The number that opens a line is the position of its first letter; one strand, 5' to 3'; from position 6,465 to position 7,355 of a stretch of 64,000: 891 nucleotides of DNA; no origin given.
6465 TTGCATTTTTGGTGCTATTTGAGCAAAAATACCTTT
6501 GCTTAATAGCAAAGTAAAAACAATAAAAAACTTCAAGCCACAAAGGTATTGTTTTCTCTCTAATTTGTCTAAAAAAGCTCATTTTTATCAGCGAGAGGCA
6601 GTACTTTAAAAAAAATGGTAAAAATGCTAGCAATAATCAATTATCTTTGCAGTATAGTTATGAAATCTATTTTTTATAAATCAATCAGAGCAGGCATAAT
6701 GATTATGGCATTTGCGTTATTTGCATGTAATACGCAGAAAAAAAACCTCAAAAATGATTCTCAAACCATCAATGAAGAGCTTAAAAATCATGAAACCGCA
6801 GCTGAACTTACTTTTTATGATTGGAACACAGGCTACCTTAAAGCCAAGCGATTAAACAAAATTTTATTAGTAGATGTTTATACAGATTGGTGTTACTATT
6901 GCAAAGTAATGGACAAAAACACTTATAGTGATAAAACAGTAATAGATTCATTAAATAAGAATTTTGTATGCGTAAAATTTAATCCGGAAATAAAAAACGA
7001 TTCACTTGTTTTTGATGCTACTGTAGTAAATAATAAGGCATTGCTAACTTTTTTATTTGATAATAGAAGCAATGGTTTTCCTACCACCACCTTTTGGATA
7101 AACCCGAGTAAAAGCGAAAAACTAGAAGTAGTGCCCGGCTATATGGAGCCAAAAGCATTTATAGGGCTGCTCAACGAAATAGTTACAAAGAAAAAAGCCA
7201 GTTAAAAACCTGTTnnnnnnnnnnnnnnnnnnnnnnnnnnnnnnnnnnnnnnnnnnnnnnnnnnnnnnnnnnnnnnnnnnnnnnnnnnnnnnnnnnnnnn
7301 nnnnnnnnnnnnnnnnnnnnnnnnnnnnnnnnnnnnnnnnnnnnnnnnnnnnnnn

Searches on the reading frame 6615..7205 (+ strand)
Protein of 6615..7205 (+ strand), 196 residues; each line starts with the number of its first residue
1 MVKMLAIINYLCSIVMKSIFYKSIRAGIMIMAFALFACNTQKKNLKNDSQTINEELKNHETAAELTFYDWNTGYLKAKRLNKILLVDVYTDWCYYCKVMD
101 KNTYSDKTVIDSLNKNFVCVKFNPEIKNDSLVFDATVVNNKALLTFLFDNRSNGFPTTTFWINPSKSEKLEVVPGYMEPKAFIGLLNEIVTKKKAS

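Call 69: search_protein_families(library=pfam, proteins=[window:6615-7205:+], max_evalue=1)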
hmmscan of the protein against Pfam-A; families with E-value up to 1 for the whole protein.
window:6615-7205:+ (196 aa): 4 families
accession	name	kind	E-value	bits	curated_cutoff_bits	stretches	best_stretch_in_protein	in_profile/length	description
PF03190.21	Thioredox_DsbH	-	6.4e-12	46.2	27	1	64-129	19-85/163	Protein of unknown function, DUF255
PF13899.12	Thioredoxin_7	-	2.1e-10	41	27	1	69-131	5-67/83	Thioredoxin-like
PF13098.12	Thioredoxin_2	-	1.9e-09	38.2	27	1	78-186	2-104/104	Thioredoxin-like domain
PF00085.26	Thioredoxin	-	0.0074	16.7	23.5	1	80-122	17-56/103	Thioredoxin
